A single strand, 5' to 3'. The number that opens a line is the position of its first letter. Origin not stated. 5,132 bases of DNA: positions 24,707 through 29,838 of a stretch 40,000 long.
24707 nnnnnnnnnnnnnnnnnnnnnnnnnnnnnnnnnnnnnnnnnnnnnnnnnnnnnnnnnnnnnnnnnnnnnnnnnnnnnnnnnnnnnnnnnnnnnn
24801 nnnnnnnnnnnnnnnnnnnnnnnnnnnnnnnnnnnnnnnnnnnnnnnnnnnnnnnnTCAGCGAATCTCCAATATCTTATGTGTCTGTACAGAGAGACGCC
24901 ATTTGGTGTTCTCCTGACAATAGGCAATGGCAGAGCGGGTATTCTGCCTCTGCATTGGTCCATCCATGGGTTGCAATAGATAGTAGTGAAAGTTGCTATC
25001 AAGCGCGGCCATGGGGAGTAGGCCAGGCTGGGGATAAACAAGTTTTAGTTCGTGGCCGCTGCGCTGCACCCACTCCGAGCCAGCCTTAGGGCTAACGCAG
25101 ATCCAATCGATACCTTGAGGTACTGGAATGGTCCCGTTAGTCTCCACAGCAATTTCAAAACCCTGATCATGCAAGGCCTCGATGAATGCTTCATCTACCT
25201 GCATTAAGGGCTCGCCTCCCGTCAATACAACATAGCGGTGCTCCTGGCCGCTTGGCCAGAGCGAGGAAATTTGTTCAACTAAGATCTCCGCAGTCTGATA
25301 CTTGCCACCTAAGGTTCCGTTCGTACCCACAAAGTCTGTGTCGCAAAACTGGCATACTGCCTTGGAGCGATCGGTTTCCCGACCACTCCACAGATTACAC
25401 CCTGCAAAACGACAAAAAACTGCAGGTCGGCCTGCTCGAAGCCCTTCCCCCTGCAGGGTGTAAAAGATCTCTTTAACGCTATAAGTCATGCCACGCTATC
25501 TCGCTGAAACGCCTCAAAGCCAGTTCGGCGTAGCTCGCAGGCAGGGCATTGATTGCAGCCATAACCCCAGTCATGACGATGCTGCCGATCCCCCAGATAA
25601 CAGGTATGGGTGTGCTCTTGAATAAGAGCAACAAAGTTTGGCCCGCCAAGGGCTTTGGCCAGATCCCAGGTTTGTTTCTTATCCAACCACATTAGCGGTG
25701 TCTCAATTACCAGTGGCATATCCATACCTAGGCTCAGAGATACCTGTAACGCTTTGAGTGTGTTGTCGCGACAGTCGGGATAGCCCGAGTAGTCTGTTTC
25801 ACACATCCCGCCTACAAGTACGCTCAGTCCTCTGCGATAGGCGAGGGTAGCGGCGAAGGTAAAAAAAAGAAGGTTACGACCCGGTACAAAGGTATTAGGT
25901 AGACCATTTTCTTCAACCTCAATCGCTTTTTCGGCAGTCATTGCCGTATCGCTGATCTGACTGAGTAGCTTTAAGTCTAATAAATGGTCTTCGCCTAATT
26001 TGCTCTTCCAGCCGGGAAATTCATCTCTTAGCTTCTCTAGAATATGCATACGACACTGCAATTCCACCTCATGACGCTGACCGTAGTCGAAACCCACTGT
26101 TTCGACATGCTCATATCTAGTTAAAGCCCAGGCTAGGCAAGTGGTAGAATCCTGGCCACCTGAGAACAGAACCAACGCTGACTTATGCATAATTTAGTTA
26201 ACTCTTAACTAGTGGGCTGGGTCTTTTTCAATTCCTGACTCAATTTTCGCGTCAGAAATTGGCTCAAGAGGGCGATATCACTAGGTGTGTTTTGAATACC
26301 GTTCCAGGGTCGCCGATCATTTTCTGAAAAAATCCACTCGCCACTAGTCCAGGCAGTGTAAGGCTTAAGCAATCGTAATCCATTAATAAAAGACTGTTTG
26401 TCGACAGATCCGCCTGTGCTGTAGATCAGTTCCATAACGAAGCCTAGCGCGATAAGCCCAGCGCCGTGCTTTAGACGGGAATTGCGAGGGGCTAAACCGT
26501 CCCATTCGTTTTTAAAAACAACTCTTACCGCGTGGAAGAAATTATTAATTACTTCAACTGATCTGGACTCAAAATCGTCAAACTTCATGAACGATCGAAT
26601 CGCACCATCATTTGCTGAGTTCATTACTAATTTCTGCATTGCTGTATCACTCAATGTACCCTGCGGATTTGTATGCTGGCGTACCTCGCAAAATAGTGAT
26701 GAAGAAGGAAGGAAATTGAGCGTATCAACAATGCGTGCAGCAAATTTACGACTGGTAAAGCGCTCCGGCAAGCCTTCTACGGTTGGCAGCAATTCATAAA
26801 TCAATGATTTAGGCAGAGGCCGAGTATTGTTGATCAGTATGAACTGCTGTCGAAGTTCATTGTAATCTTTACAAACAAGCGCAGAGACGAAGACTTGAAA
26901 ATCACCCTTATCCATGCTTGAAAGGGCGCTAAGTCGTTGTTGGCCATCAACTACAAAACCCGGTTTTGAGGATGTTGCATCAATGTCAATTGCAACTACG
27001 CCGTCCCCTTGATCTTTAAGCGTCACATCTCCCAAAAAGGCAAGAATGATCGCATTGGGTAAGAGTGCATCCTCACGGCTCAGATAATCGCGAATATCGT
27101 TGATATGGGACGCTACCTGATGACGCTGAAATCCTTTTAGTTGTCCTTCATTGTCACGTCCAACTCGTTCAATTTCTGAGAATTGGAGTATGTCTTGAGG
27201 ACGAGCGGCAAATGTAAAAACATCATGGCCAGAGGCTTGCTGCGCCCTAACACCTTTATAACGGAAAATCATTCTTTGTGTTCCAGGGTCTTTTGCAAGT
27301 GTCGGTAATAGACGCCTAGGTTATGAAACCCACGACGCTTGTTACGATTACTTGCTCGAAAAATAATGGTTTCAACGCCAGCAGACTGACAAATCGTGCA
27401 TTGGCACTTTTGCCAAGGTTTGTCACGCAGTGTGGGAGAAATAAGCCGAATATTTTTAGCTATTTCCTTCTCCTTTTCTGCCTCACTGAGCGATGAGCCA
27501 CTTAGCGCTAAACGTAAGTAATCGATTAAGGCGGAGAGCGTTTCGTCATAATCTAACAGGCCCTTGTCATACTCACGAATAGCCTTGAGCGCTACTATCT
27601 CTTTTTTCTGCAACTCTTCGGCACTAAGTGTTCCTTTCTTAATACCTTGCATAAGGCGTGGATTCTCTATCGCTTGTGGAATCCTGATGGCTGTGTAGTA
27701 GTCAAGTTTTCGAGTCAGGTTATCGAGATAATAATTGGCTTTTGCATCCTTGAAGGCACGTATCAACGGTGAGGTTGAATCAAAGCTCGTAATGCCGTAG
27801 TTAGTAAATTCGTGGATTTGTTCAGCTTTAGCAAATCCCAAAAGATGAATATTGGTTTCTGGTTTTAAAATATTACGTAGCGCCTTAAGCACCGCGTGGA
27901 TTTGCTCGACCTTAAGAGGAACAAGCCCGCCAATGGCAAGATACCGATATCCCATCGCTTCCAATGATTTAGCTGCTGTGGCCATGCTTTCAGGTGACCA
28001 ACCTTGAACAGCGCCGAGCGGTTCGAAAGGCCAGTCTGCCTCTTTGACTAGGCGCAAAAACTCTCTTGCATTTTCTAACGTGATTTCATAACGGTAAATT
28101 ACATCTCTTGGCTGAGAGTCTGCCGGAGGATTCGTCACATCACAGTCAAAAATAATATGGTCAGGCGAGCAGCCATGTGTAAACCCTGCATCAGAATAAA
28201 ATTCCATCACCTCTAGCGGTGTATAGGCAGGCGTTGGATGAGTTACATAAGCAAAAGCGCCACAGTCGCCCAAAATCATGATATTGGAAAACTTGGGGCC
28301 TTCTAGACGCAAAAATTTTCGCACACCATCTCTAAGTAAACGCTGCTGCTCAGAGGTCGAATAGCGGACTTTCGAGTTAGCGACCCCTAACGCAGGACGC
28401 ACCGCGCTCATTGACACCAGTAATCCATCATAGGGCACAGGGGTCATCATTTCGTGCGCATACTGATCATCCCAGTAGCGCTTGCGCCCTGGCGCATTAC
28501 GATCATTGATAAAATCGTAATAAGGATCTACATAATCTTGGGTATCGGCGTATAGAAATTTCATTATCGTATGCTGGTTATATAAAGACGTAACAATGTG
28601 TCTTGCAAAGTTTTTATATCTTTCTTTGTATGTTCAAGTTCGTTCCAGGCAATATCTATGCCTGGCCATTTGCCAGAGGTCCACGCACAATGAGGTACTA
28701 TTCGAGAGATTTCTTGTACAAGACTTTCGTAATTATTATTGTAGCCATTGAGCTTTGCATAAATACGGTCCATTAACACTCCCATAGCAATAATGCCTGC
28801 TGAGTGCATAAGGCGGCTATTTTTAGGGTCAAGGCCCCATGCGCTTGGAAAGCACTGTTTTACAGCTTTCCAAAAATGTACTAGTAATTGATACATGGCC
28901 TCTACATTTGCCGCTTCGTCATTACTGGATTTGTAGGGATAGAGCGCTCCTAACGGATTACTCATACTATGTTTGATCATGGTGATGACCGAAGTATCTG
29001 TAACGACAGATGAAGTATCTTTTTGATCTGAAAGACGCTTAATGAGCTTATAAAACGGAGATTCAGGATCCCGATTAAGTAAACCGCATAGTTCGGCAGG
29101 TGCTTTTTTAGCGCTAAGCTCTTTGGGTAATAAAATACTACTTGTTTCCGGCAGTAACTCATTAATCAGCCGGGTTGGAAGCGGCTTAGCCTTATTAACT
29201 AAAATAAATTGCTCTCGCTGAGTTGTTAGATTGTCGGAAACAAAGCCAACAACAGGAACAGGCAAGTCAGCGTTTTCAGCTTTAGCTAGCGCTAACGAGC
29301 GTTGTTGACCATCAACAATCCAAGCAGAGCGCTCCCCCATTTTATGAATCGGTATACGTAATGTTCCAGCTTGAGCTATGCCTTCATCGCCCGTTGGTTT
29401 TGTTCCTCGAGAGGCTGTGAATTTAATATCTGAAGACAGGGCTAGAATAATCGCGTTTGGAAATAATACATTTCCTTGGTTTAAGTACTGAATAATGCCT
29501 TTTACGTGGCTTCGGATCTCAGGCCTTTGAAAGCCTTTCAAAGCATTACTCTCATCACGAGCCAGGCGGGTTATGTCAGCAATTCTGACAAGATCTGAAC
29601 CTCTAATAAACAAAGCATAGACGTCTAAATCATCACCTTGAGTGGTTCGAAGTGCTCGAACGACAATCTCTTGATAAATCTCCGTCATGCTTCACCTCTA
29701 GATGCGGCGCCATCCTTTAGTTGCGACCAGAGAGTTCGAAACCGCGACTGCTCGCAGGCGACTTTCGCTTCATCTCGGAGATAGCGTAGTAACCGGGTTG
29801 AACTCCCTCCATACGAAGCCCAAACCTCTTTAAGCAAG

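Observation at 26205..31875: Three DGQHR (DpdB-like) paralogs: two bracket dpdA with overlapping codons and a third is divergently transcribed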

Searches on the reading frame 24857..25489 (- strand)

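Call 4: search_protein_families(library=ncbifam, proteins=[window:24857-25489:-], max_evalue=0.01)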
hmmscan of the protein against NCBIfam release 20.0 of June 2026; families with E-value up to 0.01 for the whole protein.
window:24857-25489:- (210 aa): 13 families
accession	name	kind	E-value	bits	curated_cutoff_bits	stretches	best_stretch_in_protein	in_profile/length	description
TIGR04508.1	queE_Cx14CxxC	equivalog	4e-104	346.9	240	1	3-210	1-208/208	7-carboxy-7-deazaguanine synthase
TIGR04322.1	rSAM_QueE_Ecoli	equivalog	8.5e-21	74.4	200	2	9-136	1-131/215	7-carboxy-7-deazaguanine synthase QueE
TIGR04349.1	rSAM_QueE_gams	hypoth_equivalog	1.5e-18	67.3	300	1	5-124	3-103/210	7-carboxy-7-deazaguanine synthase QueE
TIGR03963.1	rSAM_QueE_Clost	equivalog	1.8e-17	63.8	260.1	1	3-123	1-106/219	putative 7-carboxy-7-deazaguanine synthase QueE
TIGR03365.1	Bsubt_queE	equivalog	2.8e-15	56.5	206.1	1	4-142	4-134/238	7-carboxy-7-deazaguanine synthase QueE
TIGR02495.1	NrdG2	equivalog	2.7e-07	30.1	131.15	1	46-122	30-102/193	anaerobic ribonucleoside-triphosphate reductase activating protein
TIGR02493.1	PFLA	equivalog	0.00026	20.4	231.75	1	44-122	27-106/235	pyruvate formate-lyase-activating protein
TIGR04251.1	SCM_rSAM_ScmF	equivalog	0.00058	19.3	400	1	86-125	56-96/353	SynChlorMet cassette radical SAM/SPASM protein ScmF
NF038283.1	viperin_w_prok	equivalog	0.00091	18.5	180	1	46-121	16-94/281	viperin family antiviral radical SAM protein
TIGR02668.1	moaA_archaeal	equivalog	0.0017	17.4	325.25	1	43-121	21-96/303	GTP 3',8-cyclase MoaA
TIGR02494.1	PFLE_PFLC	subfamily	0.0047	16.2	174.35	1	87-122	127-164/293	glycyl-radical enzyme activating protein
NF043069.1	T4HPD_activ_SAM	equivalog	0.0088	15.4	425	0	43-122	79-164/299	trans-4-hydroxy-L-proline dehydratase activase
TIGR02666.1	moaA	equivalog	0.0097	14.9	284.05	0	39-120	17-101/336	GTP 3',8-cyclase MoaA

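Call 5: search_protein_families(library=pfam, proteins=[window:24857-25489:-], max_evalue=0.01)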
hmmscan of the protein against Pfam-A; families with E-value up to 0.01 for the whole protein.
window:24857-25489:- (210 aa): 1 family
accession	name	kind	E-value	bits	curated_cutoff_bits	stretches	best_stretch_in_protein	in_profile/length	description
PF04055.27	Radical_SAM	-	3e-07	31.2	29.5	1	46-130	11-105/166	Radical SAM superfamily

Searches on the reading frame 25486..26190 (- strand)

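Call 4: search_protein_families(library=ncbifam, proteins=[window:25486-26190:-], max_evalue=0.01)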
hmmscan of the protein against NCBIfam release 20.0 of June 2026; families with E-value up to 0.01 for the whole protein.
window:25486-26190:- (234 aa): 4 families
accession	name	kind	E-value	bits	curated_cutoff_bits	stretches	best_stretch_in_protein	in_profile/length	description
NF008317.0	PRK11106.1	equivalog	2.1e-65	220.3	378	1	3-232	2-217/231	7-cyano-7-deazaguanine synthase QueC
TIGR00364.1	TIGR00364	equivalog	7.8e-60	201.9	150.3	1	5-221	1-201/201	7-cyano-7-deazaguanine synthase QueC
TIGR00342.1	TIGR00342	equivalog_domain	0.0031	16.7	264.5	0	4-201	174-345/373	tRNA uracil 4-sulfurtransferase ThiI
NF011155.0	PRK14561.1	equivalog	0.0052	16.5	207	1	5-43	3-40/195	hypothetical protein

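Call 5: search_protein_families(library=pfam, proteins=[window:25486-26190:-], max_evalue=0.01)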
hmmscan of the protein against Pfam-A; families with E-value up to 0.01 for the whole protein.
window:25486-26190:- (234 aa): 2 families
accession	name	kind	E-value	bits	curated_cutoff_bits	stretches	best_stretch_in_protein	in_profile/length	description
PF06508.19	QueC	-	9.4e-69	231.5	22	1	5-228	2-209/210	Queuosine biosynthesis protein QueC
PF02568.20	ThiI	-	0.0093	16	20.5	0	4-58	5-59/197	Thiamine biosynthesis protein (ThiI)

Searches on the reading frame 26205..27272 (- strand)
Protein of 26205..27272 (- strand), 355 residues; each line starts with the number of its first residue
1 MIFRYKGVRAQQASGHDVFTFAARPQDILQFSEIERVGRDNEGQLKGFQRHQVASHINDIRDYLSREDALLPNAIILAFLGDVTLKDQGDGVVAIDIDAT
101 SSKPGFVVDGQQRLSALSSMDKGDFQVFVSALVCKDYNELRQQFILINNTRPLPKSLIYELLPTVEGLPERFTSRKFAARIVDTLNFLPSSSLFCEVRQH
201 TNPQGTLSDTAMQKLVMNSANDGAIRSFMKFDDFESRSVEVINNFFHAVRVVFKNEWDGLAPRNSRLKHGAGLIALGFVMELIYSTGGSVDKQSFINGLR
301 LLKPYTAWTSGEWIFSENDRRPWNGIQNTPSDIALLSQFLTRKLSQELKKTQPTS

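Call 4: search_protein_families(library=ncbifam, proteins=[window:26205-27272:-], max_evalue=0.01)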
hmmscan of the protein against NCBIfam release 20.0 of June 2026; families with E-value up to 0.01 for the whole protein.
window:26205-27272:- (355 aa): 3 families
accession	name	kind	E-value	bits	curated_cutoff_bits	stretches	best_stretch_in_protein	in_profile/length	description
NF041060.1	DpdB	equivalog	5.3e-114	380.8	300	1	4-340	2-352/352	DGQHR domain-containing protein DpdB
TIGR03187.1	DGQHR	domain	3e-47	161.6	58.85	1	9-281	3-273/276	DGQHR domain-containing protein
TIGR04172.1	DGQHR_dnd_1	hypoth_equivalog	2.9e-11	43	450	1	7-201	3-213/381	DNA phosphorothioation-associated DGQHR protein 1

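Call 5: search_protein_families(library=pfam, proteins=[window:26205-27272:-], max_evalue=0.01)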
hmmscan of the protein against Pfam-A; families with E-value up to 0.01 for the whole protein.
window:26205-27272:- (355 aa): 2 families
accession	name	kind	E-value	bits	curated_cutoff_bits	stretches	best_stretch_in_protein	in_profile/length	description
PF14072.11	DndB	-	3.5e-13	49.8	29.1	1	15-343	10-334/338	DNA-sulfur modification-associated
PF03235.19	GmrSD_N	-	0.0044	17.6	33.2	1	52-142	27-89/199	GmrSD restriction endonuclease, N-terminal domain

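Call 15: find_homologous_proteins(query=window:26205-27272:-, max_evalue=1e-10)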
Query window:26205-27272:- (355 aa): 2075 proteins with E <= 1e-10 among 4841 candidates; the best 120 are listed.
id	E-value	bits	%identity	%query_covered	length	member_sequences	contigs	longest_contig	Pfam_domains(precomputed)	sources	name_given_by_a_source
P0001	7.8e-235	796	100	100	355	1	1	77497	PF14072.12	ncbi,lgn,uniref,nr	ncbi:DGQHR domain-containing protein [Pseudomonas duriflava]|uniref:DGQHR domain-containing protein 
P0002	4.4e-189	645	80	99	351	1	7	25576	PF14072.12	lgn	-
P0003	3.0e-188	643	80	99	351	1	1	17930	PF14072.12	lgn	-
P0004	2.6e-187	640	79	99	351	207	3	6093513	PF14072.12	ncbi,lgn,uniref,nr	ncbi:hypothetical protein CFBP1590__2940 [Pseudomonas viridiflava]|uniref:DGQHR domain-containing pr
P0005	4.9e-187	639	79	99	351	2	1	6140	PF14072.12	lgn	-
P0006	5.1e-187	639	79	99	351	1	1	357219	PF14072.12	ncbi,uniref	ncbi:DGQHR domain-containing protein DpdB [Pseudomonas sp. NPDC090202]|uniref:DGQHR domain-containin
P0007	1.8e-186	637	79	99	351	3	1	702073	PF14072.12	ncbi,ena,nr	ncbi:DGQHR domain-containing protein DpdB [Pseudomonas alliivorans]|nr:DGQHR domain-containing prote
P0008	4.7e-186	636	79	99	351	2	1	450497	PF14072.12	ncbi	-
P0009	1.2e-185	634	79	99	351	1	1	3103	PF14072.12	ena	-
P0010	1.1e-184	631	78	99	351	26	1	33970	PF14072.12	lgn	-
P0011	1.2e-184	631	79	99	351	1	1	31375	PF14072.12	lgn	-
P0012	2.9e-180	616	77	99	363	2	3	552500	PF14072.12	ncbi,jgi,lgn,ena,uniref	ncbi:DGQHR domain-containing protein DpdB [Pseudomonas putida]|uniref:DGQHR domain-containing protei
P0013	3.0e-178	610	75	98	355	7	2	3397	PF14072.12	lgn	-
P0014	9.8e-177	605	74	99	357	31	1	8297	PF14072.12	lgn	-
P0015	1.7e-174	597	73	100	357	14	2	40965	PF14072.12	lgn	-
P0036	2.4e-160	551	68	98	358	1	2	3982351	PF14072.12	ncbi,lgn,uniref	ncbi:DGQHR domain-containing protein DpdB [Cupriavidus necator]|uniref:DGQHR domain-containing prote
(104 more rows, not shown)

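Call 16: find_encoding_contigs(protein=P0004, flank=10000, max_places=3)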
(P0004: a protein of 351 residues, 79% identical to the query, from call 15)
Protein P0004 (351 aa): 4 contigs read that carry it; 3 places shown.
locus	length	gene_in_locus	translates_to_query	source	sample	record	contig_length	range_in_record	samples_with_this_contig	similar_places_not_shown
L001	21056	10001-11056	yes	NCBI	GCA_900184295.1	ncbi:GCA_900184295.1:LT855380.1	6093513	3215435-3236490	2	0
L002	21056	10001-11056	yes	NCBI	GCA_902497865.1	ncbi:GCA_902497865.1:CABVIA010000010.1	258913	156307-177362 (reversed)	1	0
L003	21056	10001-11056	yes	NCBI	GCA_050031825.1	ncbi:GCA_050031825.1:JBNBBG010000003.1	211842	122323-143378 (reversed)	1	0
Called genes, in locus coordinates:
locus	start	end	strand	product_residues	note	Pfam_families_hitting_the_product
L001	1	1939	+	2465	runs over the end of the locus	PF03538:VRP1, PF20220:ABC_toxin_N, PF18413:Neuraminidase, PF18276:TcA_TcB_BD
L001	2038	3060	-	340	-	PF08240:ADH_N, PF00107:ADH_zinc_N, PF13602:ADH_zinc_N_2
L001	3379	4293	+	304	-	PF00126:HTH_1, PF03466:LysR_substrate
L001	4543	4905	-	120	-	PF01242:PTPS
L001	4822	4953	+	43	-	-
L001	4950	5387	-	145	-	-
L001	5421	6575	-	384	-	PF14072:DndB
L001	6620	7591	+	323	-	-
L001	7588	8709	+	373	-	PF14072:DndB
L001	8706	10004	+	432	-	PF01702:TGT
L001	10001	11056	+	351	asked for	PF14072:DndB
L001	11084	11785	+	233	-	PF06508:QueC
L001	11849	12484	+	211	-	PF04055:Radical_SAM (weak)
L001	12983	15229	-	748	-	PF28109:DpdD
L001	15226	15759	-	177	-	PF13091:PLDc_2 (weak)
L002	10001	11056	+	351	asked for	PF14072:DndB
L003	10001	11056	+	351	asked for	PF14072:DndB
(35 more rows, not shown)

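Call 17: find_encoding_contigs(protein=P0036, flank=10000, max_places=2)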
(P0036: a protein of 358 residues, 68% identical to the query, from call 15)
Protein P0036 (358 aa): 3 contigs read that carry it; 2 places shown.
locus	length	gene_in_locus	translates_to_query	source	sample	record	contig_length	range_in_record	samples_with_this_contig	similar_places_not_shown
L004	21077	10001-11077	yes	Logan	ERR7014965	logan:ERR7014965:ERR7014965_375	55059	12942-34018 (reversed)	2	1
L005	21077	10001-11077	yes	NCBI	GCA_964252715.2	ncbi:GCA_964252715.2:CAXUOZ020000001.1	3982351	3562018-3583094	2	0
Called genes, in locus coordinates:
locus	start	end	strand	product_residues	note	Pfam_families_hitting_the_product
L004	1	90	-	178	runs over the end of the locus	PF22552:TY-Chap3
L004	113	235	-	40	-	-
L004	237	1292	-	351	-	PF13328:HD_4, PF01966:HD (faint), PF13328:HD_4 (weak)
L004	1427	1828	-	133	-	-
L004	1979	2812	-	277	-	PF22558:REase-ARP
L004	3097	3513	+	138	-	-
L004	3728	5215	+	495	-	PF01936:NYN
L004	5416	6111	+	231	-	-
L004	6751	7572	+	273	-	-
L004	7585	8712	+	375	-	PF14072:DndB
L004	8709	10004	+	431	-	PF01702:TGT (weak)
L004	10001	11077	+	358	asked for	PF14072:DndB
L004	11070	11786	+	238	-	PF06508:QueC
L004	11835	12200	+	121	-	PF01242:PTPS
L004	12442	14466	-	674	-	PF28109:DpdD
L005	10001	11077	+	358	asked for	PF14072:DndB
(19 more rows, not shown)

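Call 48: search_protein_families(library=padloc, proteins=[window:26205-27272:-], max_evalue=0.01)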
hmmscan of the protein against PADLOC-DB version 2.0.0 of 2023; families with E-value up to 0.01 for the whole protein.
window:26205-27272:- (355 aa): 2 families
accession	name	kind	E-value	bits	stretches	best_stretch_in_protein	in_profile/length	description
PDLC02811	DpdB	-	2.7e-124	412.7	1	3-350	5-368/370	DpdB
PDLC02812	DpdB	-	3.7e-21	73.5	1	18-280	20-297/400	DpdB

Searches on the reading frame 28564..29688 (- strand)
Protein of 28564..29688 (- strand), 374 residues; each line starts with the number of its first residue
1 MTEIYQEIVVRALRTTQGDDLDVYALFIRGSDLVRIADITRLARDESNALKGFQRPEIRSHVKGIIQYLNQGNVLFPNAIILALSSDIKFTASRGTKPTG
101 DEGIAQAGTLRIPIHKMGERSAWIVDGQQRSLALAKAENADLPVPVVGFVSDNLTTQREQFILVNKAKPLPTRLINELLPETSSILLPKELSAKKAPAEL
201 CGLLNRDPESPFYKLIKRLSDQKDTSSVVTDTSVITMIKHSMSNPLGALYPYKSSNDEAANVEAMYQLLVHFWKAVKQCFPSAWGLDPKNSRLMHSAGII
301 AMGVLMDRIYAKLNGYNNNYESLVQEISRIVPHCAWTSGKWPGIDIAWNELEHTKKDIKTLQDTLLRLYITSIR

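Call 4: search_protein_families(library=ncbifam, proteins=[window:28564-29688:-], max_evalue=0.01)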
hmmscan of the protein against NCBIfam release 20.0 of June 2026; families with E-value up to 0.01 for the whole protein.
window:28564-29688:- (374 aa): 3 families
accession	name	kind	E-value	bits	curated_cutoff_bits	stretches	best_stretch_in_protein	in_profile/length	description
NF041060.1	DpdB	equivalog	1.9e-138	461.2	300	1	9-365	2-352/352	DGQHR domain-containing protein DpdB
TIGR03187.1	DGQHR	domain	1.2e-66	225.3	58.85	1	12-309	1-275/276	DGQHR domain-containing protein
TIGR04172.1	DGQHR_dnd_1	hypoth_equivalog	3.7e-14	52.5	450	1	22-226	12-217/381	DNA phosphorothioation-associated DGQHR protein 1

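Call 5: search_protein_families(library=pfam, proteins=[window:28564-29688:-], max_evalue=0.01)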
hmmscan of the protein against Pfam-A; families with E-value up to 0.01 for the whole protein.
window:28564-29688:- (374 aa): 1 family
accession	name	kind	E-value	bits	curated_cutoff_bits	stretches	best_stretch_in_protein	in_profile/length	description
PF14072.11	DndB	-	7.4e-21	75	29.1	1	33-330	20-297/338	DNA-sulfur modification-associated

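Call 26: search_solved_structures(query=window:28564-29688:-, max_evalue=0.01)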
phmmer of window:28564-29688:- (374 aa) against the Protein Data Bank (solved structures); distinct sequences matched with E-value up to 0.01: 0.

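Call 48: search_protein_families(library=padloc, proteins=[window:28564-29688:-], max_evalue=0.01)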
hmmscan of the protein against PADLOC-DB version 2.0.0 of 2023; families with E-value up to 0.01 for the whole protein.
window:28564-29688:- (374 aa): 2 families
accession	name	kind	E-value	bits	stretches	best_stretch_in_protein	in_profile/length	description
PDLC02811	DpdB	-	1.6e-138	459.6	1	6-371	3-364/370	DpdB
PDLC02812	DpdB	-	1.4e-25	88.1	1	19-342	16-340/400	DpdB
